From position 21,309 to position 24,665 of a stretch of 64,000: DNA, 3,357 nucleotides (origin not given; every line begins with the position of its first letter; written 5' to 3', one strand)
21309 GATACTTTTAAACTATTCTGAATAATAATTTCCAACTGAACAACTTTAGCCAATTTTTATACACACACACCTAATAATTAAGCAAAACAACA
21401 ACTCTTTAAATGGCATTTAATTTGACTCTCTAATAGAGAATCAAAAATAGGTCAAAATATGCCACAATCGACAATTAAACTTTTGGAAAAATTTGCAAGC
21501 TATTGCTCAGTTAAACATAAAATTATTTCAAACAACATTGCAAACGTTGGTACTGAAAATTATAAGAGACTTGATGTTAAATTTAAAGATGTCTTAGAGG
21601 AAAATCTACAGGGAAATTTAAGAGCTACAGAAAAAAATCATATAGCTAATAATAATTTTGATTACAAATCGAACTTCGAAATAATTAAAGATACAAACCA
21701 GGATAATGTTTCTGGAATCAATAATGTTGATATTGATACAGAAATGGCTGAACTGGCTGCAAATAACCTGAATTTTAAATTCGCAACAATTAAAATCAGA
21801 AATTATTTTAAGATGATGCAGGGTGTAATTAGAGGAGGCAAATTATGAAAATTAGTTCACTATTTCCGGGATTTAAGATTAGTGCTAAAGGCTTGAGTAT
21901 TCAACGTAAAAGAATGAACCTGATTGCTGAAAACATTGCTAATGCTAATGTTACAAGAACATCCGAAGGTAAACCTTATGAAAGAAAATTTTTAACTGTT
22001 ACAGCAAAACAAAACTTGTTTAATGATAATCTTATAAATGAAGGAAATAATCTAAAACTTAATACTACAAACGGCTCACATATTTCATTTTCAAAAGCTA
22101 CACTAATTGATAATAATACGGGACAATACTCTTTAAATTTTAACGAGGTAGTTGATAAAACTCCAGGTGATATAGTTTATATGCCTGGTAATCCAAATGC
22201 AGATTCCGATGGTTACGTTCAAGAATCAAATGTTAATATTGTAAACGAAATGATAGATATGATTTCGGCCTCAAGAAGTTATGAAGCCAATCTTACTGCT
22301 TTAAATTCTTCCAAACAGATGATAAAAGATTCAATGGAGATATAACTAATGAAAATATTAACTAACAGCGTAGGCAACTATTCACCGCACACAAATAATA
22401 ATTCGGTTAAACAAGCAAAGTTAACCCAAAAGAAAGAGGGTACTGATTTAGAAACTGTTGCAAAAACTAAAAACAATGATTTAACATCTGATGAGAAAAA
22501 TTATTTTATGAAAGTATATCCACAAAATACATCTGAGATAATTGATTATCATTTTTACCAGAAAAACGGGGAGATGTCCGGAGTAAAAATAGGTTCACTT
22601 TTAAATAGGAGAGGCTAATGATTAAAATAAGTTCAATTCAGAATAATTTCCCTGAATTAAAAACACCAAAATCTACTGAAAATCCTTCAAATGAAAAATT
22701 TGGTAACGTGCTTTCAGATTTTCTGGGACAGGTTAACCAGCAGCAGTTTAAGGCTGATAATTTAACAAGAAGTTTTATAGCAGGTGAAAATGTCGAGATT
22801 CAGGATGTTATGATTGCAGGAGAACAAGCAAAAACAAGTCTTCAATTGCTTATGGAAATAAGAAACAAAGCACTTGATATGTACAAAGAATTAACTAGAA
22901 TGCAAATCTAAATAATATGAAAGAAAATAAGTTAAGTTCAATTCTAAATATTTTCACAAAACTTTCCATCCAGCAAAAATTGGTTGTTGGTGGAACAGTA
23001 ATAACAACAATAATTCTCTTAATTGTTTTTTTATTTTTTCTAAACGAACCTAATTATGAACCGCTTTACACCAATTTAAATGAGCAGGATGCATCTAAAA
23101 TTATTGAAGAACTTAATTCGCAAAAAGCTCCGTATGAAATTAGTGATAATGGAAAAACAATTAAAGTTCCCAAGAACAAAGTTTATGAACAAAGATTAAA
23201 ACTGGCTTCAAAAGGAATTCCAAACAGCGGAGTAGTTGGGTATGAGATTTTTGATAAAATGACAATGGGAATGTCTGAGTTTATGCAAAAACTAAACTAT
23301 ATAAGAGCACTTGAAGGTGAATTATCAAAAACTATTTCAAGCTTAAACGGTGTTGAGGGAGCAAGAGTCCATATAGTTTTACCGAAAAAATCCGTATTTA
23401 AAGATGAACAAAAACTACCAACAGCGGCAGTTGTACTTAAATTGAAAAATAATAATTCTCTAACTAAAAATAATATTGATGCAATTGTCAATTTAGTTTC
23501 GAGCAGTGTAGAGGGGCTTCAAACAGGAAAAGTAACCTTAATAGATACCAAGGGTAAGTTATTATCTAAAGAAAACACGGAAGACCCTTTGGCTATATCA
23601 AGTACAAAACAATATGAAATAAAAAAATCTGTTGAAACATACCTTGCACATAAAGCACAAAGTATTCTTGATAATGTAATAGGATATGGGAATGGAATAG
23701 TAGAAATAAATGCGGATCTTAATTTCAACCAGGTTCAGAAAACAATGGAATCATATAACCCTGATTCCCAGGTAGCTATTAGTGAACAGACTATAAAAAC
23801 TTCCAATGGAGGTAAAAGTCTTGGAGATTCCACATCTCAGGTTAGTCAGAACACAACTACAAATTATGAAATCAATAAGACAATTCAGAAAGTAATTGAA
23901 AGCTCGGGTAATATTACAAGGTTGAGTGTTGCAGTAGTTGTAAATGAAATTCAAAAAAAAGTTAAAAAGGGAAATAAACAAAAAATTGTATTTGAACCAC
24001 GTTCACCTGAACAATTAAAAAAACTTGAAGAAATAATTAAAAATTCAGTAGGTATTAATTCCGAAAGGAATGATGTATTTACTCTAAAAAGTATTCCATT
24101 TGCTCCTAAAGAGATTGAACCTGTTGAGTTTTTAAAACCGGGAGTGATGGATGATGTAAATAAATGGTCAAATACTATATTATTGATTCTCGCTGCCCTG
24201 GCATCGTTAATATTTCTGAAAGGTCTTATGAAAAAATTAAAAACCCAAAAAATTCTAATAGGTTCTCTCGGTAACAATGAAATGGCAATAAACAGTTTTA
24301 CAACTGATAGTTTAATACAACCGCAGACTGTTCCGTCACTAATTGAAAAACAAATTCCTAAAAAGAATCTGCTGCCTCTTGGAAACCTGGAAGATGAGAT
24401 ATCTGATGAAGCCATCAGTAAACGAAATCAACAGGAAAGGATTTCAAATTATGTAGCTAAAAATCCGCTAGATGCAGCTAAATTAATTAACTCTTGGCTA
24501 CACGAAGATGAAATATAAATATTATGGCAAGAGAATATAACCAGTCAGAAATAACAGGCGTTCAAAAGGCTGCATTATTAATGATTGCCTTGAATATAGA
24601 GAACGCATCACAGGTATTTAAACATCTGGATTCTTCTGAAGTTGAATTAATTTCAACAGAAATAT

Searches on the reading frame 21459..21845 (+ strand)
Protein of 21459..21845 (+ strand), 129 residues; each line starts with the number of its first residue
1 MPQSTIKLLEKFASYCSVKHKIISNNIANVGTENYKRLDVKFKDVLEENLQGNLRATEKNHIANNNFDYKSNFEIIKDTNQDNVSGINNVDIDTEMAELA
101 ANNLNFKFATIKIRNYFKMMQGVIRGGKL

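Call 26: search_protein_families(library=pfam, proteins=[window:21459-21845:+], max_evalue=0.001)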
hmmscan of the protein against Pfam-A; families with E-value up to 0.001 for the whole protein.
window:21459-21845:+ (129 aa): 1 family
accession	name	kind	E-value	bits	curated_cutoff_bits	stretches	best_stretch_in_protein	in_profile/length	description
PF00460.25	Flg_bb_rod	-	0.00027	21.3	20.7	1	21-36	16-31/31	Flagella basal body rod protein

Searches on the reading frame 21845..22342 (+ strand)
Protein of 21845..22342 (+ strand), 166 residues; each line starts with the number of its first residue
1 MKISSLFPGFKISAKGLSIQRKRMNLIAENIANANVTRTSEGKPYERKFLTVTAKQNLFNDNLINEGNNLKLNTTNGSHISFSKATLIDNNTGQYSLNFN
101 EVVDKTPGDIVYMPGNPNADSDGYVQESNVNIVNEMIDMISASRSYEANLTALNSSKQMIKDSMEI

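Call 26: search_protein_families(library=pfam, proteins=[window:21845-22342:+], max_evalue=0.001)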
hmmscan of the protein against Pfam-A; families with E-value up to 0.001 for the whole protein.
window:21845-22342:+ (166 aa): 2 families
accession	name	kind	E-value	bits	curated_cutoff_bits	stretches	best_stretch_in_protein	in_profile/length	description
PF06429.18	Flg_bbr_C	-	6.6e-14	51.6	23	1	122-163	2-43/46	Flagellar basal body rod FlgEFG protein C-terminal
PF00460.25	Flg_bb_rod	-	1.6e-05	25.2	20.7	1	13-37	4-28/31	Flagella basal body rod protein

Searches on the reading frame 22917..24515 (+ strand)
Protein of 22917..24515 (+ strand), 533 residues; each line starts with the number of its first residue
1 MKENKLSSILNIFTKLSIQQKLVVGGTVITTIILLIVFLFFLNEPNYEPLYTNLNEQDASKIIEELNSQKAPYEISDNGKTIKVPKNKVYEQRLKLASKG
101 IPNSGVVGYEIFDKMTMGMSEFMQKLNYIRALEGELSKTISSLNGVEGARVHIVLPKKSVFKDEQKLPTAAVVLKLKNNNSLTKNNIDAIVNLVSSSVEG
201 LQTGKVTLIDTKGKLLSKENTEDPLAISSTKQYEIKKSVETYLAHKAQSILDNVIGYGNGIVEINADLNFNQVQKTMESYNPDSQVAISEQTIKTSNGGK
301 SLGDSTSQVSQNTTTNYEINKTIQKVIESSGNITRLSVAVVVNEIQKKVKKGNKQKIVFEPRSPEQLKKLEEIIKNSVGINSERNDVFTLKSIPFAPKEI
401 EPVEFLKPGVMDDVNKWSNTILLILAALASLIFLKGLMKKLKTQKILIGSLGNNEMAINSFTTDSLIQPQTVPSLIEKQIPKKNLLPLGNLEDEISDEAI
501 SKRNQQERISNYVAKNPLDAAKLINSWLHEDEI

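Call 26: search_protein_families(library=pfam, proteins=[window:22917-24515:+], max_evalue=0.001)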
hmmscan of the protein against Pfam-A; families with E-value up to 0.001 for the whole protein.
window:22917-24515:+ (533 aa): 2 families
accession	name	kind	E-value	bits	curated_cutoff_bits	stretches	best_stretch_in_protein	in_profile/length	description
PF01514.23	YscJ_FliF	-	3.2e-69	232.8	24.4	1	43-217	2-178/179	Secretory protein of YscJ/FliF family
PF08345.17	YscJ_FliF_C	-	3.4e-31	109.1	23.8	1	251-395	1-147/147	Flagellar M-ring protein C-terminal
